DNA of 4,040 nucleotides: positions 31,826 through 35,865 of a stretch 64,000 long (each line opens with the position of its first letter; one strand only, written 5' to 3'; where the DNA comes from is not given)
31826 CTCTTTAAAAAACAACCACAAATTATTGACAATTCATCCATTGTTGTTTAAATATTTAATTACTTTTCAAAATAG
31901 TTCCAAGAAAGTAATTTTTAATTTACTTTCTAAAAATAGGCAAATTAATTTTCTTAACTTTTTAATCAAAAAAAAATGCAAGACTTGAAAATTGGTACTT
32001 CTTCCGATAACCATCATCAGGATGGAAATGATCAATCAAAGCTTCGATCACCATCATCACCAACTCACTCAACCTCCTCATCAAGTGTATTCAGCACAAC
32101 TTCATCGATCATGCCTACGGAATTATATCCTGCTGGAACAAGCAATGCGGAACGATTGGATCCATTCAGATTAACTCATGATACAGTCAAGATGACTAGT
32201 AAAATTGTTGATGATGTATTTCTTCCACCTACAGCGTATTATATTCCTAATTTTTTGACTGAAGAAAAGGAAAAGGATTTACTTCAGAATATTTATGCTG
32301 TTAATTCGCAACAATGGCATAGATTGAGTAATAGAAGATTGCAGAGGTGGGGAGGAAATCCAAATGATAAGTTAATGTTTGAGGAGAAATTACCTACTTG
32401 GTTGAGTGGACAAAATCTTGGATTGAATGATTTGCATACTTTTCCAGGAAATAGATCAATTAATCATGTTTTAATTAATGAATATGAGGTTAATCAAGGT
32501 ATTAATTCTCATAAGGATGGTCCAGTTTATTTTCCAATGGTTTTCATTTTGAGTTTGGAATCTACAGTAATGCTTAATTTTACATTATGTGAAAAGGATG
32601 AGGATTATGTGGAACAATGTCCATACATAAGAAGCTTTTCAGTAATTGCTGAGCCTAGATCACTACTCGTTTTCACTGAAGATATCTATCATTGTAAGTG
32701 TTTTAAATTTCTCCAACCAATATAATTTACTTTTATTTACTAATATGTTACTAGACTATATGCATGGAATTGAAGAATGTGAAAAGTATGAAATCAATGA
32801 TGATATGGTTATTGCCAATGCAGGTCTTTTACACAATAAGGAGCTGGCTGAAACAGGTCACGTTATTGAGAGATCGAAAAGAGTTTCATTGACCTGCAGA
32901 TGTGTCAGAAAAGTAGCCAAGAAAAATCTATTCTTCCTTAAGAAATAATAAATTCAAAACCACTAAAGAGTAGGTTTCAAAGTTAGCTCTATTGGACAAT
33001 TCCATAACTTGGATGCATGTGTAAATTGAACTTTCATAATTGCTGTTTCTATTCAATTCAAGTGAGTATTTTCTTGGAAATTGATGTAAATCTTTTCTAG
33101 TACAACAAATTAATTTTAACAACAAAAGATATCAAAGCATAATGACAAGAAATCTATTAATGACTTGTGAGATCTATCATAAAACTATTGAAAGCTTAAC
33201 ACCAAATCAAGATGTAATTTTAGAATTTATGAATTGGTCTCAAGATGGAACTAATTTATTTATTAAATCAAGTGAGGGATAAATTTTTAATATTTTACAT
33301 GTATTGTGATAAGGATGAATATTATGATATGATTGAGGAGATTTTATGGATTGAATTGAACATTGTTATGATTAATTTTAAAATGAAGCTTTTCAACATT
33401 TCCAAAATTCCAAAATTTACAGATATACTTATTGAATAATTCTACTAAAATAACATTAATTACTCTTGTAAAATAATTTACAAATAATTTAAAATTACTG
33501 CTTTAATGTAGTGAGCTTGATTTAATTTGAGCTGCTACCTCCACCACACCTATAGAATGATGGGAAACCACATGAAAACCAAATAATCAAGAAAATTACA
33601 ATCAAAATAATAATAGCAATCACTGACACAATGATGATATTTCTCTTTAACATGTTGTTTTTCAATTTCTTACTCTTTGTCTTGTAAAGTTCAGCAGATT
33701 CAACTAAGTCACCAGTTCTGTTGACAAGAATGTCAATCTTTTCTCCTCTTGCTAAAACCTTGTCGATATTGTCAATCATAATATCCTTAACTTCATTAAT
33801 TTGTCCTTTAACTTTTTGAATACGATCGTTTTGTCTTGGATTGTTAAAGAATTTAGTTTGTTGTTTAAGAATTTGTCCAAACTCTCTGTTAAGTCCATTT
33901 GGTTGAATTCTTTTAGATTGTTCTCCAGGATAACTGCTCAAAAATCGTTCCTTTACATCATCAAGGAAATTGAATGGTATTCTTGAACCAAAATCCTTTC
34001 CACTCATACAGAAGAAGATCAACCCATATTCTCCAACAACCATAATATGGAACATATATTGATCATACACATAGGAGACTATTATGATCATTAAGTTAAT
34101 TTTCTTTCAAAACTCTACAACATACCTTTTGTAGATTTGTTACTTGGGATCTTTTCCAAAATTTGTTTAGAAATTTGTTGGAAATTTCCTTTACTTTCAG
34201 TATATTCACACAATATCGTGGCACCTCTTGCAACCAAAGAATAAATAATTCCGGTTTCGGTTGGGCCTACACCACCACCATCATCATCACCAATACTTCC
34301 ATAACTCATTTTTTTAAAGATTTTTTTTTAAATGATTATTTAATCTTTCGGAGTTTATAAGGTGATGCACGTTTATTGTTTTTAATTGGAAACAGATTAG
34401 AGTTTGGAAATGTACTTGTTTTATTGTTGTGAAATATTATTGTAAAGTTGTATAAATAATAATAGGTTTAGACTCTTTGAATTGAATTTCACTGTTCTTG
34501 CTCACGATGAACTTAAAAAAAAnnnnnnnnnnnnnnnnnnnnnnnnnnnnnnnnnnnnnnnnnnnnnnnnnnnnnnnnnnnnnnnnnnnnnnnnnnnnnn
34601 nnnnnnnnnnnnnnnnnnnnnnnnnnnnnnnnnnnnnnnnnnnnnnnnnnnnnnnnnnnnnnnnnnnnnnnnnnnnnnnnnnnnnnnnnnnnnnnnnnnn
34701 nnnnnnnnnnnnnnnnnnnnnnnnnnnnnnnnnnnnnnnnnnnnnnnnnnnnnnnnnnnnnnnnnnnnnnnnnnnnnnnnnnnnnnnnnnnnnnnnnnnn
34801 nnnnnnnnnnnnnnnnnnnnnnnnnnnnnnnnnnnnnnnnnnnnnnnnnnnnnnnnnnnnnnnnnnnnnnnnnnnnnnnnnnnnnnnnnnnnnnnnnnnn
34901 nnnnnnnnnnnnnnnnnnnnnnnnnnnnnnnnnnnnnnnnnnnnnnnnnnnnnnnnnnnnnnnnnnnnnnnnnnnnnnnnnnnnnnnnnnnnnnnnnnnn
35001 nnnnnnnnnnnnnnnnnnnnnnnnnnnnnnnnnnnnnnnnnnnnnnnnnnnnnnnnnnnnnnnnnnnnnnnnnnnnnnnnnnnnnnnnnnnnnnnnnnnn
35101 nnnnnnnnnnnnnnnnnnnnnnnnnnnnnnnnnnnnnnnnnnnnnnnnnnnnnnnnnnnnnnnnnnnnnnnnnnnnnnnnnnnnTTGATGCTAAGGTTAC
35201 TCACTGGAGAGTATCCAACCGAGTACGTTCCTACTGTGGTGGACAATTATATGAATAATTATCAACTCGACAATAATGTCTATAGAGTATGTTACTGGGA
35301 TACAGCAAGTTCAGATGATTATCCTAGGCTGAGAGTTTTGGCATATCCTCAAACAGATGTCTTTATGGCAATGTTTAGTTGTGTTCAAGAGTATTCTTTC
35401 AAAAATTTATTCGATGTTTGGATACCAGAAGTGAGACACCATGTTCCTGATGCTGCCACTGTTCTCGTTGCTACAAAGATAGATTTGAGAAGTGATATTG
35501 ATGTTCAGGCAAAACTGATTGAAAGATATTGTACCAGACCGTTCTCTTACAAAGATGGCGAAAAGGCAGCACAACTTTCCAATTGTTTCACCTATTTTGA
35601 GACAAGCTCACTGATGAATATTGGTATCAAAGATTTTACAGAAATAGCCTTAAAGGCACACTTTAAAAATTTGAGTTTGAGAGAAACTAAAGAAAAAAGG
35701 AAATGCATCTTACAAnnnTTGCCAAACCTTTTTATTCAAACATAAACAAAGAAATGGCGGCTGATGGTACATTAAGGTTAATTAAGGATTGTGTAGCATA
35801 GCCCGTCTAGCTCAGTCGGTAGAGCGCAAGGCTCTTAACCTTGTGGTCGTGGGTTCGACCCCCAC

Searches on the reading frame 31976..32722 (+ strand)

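Call 52: search_protein_families(library=pfam, proteins=[window:31976-32722:+], max_evalue=0.01)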
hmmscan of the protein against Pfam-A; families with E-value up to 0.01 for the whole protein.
window:31976-32722:+ (249 aa): 1 family
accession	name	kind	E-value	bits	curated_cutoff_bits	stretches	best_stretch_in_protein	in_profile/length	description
PF13532.12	2OG-FeII_Oxy_2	-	0.00084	20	31.2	0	152-194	87-127/194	2OG-Fe(II) oxygenase superfamily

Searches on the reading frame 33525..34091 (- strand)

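Call 5: search_protein_families(library=pfam, proteins=[window:33525-34091:-])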
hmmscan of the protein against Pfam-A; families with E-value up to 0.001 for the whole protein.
window:33525-34091:- (189 aa): 3 families
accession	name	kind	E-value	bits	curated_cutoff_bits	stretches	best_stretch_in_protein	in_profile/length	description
PF00957.27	Synaptobrevin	-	4e-27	94.3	26.4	1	87-175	1-89/89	Synaptobrevin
PF13774.12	Longin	-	1.2e-16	60.8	26.2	1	6-72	17-83/84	Regulated-SNARE-like domain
PF02009.21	RIFIN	-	0.00027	21.4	32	1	80-171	219-304/327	Rifin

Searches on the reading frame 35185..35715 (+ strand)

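Call 52: search_protein_families(library=pfam, proteins=[window:35185-35715:+], max_evalue=0.01)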
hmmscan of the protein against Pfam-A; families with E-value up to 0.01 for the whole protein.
window:35185-35715:+ (177 aa): 2 families
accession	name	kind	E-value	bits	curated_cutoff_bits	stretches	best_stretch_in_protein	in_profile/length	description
PF00071.28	Ras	-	6.2e-24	84.8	21.6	1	2-153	16-154/162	Ras family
PF08477.19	Roc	-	7.2e-08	33.1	27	1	2-100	16-119/119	Ras of Complex, Roc, domain of DAPkinase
